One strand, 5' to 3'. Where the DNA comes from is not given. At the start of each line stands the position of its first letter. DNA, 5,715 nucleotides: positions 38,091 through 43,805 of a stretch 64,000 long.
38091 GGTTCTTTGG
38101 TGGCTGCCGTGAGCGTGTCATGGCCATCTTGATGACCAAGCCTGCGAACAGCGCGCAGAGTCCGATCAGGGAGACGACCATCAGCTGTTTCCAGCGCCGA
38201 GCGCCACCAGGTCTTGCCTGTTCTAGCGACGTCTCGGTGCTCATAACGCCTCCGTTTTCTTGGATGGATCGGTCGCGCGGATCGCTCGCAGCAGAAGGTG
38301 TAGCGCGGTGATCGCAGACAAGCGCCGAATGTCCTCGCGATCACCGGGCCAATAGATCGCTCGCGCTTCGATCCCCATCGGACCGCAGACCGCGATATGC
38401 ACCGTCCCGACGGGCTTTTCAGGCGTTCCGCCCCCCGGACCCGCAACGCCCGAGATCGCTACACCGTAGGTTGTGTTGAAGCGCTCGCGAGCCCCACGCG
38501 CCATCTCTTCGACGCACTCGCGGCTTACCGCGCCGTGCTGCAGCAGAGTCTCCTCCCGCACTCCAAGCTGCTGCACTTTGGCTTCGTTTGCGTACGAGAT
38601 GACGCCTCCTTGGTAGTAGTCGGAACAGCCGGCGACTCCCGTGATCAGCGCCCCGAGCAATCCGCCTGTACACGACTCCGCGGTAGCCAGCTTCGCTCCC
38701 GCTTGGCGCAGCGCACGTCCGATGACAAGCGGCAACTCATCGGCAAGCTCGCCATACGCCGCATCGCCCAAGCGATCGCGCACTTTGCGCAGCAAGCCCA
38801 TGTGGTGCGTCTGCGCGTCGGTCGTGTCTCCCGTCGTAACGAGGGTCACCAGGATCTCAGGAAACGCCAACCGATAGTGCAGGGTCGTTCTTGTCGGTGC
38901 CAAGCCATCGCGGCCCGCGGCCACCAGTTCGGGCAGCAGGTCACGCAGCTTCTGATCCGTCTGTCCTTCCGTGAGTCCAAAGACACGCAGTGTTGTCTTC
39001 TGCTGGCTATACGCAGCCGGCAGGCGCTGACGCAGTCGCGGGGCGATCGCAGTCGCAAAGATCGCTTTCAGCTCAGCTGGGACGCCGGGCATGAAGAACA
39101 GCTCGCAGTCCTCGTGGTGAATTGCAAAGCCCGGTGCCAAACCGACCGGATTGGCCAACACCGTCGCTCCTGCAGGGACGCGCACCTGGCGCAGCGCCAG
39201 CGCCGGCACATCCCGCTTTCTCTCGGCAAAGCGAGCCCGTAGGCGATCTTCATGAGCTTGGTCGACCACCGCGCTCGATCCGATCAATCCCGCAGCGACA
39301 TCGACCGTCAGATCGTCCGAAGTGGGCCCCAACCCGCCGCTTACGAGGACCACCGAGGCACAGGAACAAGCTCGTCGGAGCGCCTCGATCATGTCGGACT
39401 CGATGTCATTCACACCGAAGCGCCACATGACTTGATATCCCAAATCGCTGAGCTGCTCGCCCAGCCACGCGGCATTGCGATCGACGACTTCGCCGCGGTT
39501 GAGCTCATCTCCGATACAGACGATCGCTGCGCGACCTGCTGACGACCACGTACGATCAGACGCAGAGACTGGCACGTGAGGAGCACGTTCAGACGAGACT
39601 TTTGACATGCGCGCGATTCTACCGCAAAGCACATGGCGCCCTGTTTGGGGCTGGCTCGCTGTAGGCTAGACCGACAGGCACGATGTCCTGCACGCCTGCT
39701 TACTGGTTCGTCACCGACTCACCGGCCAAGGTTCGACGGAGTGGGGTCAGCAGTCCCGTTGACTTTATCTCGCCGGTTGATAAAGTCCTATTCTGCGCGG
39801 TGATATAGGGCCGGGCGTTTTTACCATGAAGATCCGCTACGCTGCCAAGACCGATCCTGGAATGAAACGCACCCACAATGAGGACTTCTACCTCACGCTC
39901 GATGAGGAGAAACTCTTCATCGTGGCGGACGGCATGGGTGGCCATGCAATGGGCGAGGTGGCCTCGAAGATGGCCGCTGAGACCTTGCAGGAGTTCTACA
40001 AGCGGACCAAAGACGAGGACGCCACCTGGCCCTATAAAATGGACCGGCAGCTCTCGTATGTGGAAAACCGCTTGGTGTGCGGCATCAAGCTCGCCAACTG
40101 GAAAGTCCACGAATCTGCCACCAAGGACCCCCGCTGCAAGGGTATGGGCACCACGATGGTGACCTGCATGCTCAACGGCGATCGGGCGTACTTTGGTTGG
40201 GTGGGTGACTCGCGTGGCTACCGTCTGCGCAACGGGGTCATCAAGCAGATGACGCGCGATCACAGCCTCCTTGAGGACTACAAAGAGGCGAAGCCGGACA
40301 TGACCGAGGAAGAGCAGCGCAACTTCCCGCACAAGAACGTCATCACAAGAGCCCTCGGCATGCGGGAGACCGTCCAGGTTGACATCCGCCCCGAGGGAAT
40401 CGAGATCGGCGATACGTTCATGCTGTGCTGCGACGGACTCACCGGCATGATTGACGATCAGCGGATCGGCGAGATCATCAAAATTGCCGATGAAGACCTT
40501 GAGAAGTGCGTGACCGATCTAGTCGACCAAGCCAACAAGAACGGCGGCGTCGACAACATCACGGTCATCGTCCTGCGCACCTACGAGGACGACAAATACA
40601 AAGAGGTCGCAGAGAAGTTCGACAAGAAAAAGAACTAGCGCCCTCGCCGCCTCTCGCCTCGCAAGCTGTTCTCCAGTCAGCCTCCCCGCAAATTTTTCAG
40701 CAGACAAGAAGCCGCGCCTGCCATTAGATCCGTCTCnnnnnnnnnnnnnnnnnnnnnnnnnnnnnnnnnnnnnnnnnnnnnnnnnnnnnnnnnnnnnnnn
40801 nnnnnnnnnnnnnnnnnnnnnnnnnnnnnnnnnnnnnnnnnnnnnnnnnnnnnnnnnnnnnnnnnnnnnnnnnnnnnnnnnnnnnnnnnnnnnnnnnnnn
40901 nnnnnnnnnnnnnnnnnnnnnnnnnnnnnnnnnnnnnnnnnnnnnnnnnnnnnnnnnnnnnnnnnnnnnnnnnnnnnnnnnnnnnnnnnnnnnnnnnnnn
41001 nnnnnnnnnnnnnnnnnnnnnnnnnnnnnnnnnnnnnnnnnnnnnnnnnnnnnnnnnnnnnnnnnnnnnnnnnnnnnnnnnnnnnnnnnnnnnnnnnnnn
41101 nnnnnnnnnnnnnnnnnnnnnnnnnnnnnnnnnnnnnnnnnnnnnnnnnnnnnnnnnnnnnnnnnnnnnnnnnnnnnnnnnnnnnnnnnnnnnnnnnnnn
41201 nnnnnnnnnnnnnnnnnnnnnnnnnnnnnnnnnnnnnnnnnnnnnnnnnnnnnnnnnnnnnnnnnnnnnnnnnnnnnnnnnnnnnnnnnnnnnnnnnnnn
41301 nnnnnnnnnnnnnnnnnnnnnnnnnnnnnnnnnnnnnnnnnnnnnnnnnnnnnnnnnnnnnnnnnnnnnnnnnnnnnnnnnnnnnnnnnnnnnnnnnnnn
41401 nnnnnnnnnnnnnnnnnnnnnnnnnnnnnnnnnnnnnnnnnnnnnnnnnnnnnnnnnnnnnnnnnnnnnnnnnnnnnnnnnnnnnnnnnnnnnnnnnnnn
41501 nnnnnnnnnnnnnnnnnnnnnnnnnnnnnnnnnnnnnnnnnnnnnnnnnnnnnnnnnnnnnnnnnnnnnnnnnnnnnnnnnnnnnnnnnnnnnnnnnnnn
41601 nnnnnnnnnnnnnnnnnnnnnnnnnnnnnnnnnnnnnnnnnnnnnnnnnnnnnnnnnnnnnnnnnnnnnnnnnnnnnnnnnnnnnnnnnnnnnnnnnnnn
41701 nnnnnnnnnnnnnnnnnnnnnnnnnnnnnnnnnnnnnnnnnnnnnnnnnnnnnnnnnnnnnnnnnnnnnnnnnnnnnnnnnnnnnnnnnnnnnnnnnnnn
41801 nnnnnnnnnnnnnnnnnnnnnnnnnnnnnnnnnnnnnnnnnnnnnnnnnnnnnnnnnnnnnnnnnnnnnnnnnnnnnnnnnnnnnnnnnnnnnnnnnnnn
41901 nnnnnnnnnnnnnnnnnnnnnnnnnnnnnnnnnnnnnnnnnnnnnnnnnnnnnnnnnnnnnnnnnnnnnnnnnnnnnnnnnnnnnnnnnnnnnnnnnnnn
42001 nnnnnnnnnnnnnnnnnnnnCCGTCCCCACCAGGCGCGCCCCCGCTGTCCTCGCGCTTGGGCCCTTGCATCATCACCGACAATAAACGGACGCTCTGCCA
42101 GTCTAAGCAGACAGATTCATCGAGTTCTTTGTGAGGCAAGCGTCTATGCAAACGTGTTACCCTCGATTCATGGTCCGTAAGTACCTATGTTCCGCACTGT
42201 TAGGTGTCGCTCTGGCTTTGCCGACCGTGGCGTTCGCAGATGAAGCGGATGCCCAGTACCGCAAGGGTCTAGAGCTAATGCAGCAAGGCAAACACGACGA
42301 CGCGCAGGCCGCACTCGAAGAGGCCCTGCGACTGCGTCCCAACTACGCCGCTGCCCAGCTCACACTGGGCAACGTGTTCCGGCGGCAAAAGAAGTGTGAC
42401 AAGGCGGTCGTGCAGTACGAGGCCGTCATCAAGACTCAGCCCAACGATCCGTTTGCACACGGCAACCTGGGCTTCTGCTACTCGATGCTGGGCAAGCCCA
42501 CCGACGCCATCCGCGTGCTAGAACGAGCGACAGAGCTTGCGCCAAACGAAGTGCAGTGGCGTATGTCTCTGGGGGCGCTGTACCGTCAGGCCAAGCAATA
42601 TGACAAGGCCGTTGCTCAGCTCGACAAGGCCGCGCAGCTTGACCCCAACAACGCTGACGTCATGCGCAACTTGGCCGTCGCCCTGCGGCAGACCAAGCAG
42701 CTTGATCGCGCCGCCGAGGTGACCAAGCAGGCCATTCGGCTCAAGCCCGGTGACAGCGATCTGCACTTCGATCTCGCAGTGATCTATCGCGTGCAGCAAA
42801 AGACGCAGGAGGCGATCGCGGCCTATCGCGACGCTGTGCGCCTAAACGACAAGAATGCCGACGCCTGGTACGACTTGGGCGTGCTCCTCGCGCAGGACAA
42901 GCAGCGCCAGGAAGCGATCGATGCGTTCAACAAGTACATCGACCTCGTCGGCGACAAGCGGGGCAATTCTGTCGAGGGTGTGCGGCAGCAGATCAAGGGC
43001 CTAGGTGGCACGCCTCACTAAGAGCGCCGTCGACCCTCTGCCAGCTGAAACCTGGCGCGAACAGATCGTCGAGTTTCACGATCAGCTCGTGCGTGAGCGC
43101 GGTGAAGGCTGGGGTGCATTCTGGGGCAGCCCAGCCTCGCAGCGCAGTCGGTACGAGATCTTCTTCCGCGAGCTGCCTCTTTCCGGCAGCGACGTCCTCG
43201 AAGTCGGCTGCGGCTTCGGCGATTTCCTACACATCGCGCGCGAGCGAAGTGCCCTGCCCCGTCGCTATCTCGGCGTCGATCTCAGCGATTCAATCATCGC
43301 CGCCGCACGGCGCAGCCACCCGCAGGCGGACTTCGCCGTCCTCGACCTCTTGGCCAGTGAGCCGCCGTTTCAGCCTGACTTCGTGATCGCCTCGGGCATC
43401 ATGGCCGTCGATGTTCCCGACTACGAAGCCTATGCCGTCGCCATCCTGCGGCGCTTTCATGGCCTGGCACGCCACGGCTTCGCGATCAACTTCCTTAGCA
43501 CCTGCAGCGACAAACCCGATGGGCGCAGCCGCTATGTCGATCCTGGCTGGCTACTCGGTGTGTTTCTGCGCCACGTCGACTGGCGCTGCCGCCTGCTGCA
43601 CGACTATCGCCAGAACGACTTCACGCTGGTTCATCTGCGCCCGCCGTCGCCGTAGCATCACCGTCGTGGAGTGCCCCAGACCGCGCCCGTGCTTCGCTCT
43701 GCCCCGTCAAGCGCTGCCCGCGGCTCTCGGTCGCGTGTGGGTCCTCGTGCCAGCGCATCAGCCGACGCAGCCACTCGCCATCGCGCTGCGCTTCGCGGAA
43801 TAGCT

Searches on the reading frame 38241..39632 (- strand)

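Call 3: search_protein_families(library=pfam, proteins=[window:38241-39632:-], max_evalue=0.01)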
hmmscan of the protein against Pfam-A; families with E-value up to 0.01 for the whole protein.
window:38241-39632:- (463 aa): 3 families
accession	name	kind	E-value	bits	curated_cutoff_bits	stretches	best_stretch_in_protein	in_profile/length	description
PF02464.23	CinA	-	3.5e-56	189.6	23.5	1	300-450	4-154/155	Competence-damaged protein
PF00994.29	MoCF_biosynth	-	7.8e-30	103.9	26.6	1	36-201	1-143/144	Probable molybdopterin binding domain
PF18146.6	CinA_KH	-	0.0013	19.2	27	1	213-294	2-73/73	Damage-inducible protein CinA KH domain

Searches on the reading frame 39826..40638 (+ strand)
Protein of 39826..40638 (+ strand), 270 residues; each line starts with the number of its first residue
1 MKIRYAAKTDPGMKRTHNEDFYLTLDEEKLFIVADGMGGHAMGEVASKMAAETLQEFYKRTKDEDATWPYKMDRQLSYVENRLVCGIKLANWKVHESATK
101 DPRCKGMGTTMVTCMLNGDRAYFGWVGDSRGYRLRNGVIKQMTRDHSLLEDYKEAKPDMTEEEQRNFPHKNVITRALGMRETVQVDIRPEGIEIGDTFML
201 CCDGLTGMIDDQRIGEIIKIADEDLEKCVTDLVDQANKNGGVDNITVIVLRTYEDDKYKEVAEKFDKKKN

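Call 3: search_protein_families(library=pfam, proteins=[window:39826-40638:+], max_evalue=0.01)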
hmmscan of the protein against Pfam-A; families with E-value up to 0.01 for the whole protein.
window:39826-40638:+ (270 aa): 4 families
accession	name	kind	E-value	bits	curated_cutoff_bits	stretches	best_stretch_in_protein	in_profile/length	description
PF00481.26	PP2C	-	2.7e-13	50.6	20.3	1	25-147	31-141/255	Protein phosphatase 2C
PF13672.11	PP2C_2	-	3.4e-13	50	24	1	15-212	9-181/209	Protein phosphatase 2C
PF07228.17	SpoIIE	-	0.0011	19.3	25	0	175-252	103-191/192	Stage II sporulation protein E (SpoIIE)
PF04679.21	DNA_ligase_A_C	-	0.0062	17.4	27.5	0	40-106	19-89/94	ATP dependent DNA ligase C terminal region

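Call 64: search_protein_families(library=ncbifam, proteins=[window:39826-40638:+], max_evalue=0.01)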
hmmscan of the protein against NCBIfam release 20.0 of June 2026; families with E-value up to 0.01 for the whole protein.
window:39826-40638:+ (270 aa): 2 families
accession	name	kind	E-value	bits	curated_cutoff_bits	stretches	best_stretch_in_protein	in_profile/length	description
NF033484.1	Stp1_PP2C_phos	equivalog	7.5e-72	241.6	230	1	8-250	1-231/232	Stp1/IreP family PP2C-type Ser/Thr phosphatase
NF011149.0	PRK14559.1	equivalog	3.2e-35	122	374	1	2-252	371-631/642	serine/threonine phosphatase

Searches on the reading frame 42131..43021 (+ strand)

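Call 3: search_protein_families(library=pfam, proteins=[window:42131-43021:+], max_evalue=0.01)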
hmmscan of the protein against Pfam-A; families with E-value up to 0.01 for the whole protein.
window:42131-43021:+ (296 aa): 34 families (the best 25 are shown)
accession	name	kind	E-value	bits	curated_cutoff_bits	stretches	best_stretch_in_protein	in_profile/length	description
PF00515.34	TPR_1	-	5.7e-45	149.8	27.8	5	39-72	1-34/34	Tetratricopeptide repeat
PF07719.23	TPR_2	-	8.1e-45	147.7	27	6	39-72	1-34/34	Tetratricopeptide repeat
PF13414.12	TPR_11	-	4.8e-39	132.2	26.8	4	148-185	1-38/42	TPR repeat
PF13432.12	TPR_16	-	6.9e-37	125.9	32.7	4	43-107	1-65/65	Tetratricopeptide repeat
PF13181.12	TPR_8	-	3.2e-32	108.3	25.7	2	39-72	1-34/34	Tetratricopeptide repeat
PF13431.12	TPR_17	-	4e-32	108.2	24.4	4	96-127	2-33/34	Tetratricopeptide repeat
PF14559.12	TPR_19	-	2e-31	108.6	25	4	152-212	2-62/68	Tetratricopeptide repeat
PF13428.12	TPR_14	-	1.5e-29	99.8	23.5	6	145-183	5-43/44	Tetratricopeptide repeat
PF13424.12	TPR_12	-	1.3e-25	89.8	30.1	4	38-101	2-73/77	Tetratricopeptide repeat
PF13174.12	TPR_6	-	1.6e-20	72.7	26.3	0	244-271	1-28/33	Tetratricopeptide repeat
PF13371.12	TPR_9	-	7e-18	64.9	35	3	217-277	3-61/73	Tetratricopeptide repeat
PF23914.1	TPR_CcmH_CycH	-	3.8e-17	63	42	2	139-240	49-152/158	Cytochrome c-type biogenesis protein H TPR domain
PF12895.13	ANAPC3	-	1.4e-15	57.7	27.2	3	155-234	3-81/82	Anaphase-promoting complex, cyclosome, subunit 3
PF13176.12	TPR_7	-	2.2e-13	49.5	27.9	0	109-139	1-33/36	Tetratricopeptide repeat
PF13374.12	TPR_10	-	2.7e-13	49.9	27.5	0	175-203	2-30/42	Tetratricopeptide repeat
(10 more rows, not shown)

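Call 4: search_protein_families(library=ncbifam, proteins=[window:42131-43021:+], max_evalue=0.01)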
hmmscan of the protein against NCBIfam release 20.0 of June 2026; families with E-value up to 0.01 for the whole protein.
window:42131-43021:+ (296 aa): 45 families (the best 25 are shown)
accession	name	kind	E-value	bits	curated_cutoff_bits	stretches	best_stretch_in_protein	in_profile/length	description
NF040959.1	MamA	equivalog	7.4e-40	136.6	200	3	89-238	53-202/204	magnetosome protein MamA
TIGR02917.1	PEP_TPR_lipo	equivalog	3.2e-31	108.1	312.2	1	49-196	746-892/899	XrtA/PEP-CTERM system TPR-repeat protein PrsT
TIGR02521.1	type_IV_pilW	equivalog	5.2e-30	104.7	154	3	38-135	30-127/234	type IV pilus biogenesis/stability protein PilW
TIGR02552.1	LcrH_SycD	equivalog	1.7e-24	86.1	104.8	3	40-143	19-122/136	SycD/LcrH family type III secretion system chaperone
NF033762.1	social_mot_Tgl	equivalog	4.8e-22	78.5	225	3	50-196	77-225/252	social motility TPR repeat lipoprotein Tgl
NF033758.1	gliding_GltE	equivalog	1.2e-19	70.6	225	3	144-209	293-359/411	adventurous gliding motility TPR repeat lipoprotein GltE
NF033920.0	C39_PA2778_fam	equivalog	1.7e-19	70.2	150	3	121-206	170-255/255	PA2778 family cysteine peptidase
NF052415.1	T3SS_chap_SctY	equivalog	2.6e-16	60.1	70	2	139-236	4-104/106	type III secretion apparatus assembly chaperone SctY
NF047558.1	TPR_END_plus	domain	1.6e-15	56.8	32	1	112-143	4-35/56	TPR end-of-group domain-containing protein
NF002725.1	PRK02603.1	equivalog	5.2e-15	55.9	143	1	30-125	26-124/173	photosystem I assembly protein Ycf3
NF008391.2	PRK11189.1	equivalog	1.6e-14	54.1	250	3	114-202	72-160/297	lipoprotein NlpI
TIGR02795.1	tol_pal_ybgF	equivalog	1.3e-13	51.5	90.1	2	40-133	3-102/119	tol-pal system protein YbgF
NF053607.1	CHU_0125_OmpA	equivalog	1.2e-12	47.1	620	3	153-239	31-117/639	CHU_0125 family OmpA-like outer membrane integrity protein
NF008755.0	PRK11788.1-3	equivalog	2.3e-12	46.9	430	1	38-99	35-96/388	lipopolysaccharide assembly protein LapB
NF052400.1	M48_BAM_BepA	equivalog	4.9e-12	45.4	570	2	37-142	305-410/483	beta-barrel assembly-enhancing protease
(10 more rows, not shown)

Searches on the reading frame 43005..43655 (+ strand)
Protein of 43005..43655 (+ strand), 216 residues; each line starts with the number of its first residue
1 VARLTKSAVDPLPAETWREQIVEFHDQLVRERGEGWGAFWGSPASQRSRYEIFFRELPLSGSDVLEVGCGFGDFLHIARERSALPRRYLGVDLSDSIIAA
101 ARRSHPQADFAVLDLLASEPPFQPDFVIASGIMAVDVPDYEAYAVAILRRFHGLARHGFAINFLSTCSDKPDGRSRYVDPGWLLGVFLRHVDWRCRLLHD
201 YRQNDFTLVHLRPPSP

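Call 3: search_protein_families(library=pfam, proteins=[window:43005-43655:+], max_evalue=0.01)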
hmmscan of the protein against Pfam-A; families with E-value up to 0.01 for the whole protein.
window:43005-43655:+ (216 aa): 5 families
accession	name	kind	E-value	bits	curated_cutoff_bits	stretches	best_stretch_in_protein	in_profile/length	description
PF13649.12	Methyltransf_25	-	2.8e-08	34.8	27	1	64-147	1-89/97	Methyltransferase domain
PF08242.18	Methyltransf_12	-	2.4e-07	31.8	30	1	65-155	1-92/98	Methyltransferase domain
PF13847.12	Methyltransf_31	-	7.2e-05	22.9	27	1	60-111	3-54/145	Methyltransferase domain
PF08241.18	Methyltransf_11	-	9e-05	23.5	21.2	1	65-130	1-67/95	Methyltransferase domain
PF13489.12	Methyltransf_23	-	9.3e-05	22.7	27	1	58-131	20-89/164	Methyltransferase domain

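Call 4: search_protein_families(library=ncbifam, proteins=[window:43005-43655:+], max_evalue=0.01)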
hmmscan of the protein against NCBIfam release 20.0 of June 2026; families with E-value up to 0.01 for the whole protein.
window:43005-43655:+ (216 aa): 12 families
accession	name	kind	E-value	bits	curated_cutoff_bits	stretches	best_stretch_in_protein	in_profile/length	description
NF002463.0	PRK01683.1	equivalog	9.1e-05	22.2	297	1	62-140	33-109/258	trans-aconitate 2-methyltransferase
NF045825.1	FAmtase_mtf2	equivalog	0.00015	21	400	1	58-123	56-120/248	fatty-acid O-methyltransferase Mtf2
NF045667.1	MTase_DVU1556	equivalog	0.00033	20.2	155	1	60-125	22-83/213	DVU_1556 family methyltransferase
NF001080.0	PRK00121.2-2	equivalog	0.00038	19.7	132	1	64-116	50-101/224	tRNA (guanosine(46)-N7)-methyltransferase TrmB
NF043040.1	corrin_prot_MT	hypoth_equivalog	0.00066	19.2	180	1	55-109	36-87/216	corrinoid protein-associated methyltransferase CpaM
TIGR04371.1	methyltran_NanM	subfamily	0.0019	17.8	44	1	59-101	148-189/273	putative sugar O-methyltransferase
NF001244.0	PRK00216.1-5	equivalog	0.0025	17.2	216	1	60-107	48-95/236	bifunctional demethylmenaquinone methyltransferase/2-methoxy-6-polyprenyl-1,4-benzoquinol methylase UbiE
TIGR00091.1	TIGR00091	equivalog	0.0025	17.2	112.65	1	64-117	20-72/194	tRNA (guanosine(46)-N7)-methyltransferase TrmB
TIGR02021.1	BchM-ChlM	equivalog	0.0031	16.9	158.9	1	57-129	51-124/218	magnesium protoporphyrin IX methyltransferase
NF008686.0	PRK11705.1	equivalog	0.0052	15.9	400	1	45-104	151-209/383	cyclopropane fatty acyl phospholipid synthase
NF045823.1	PthPhpthDimycoMt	equivalog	0.0053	16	300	1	58-123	64-128/256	phthiotriol/phenolphthiotriol dimycocerosates methyltransferase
TIGR02081.1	metW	equivalog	0.0076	15.8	189.5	1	60-101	13-52/194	methionine biosynthesis protein MetW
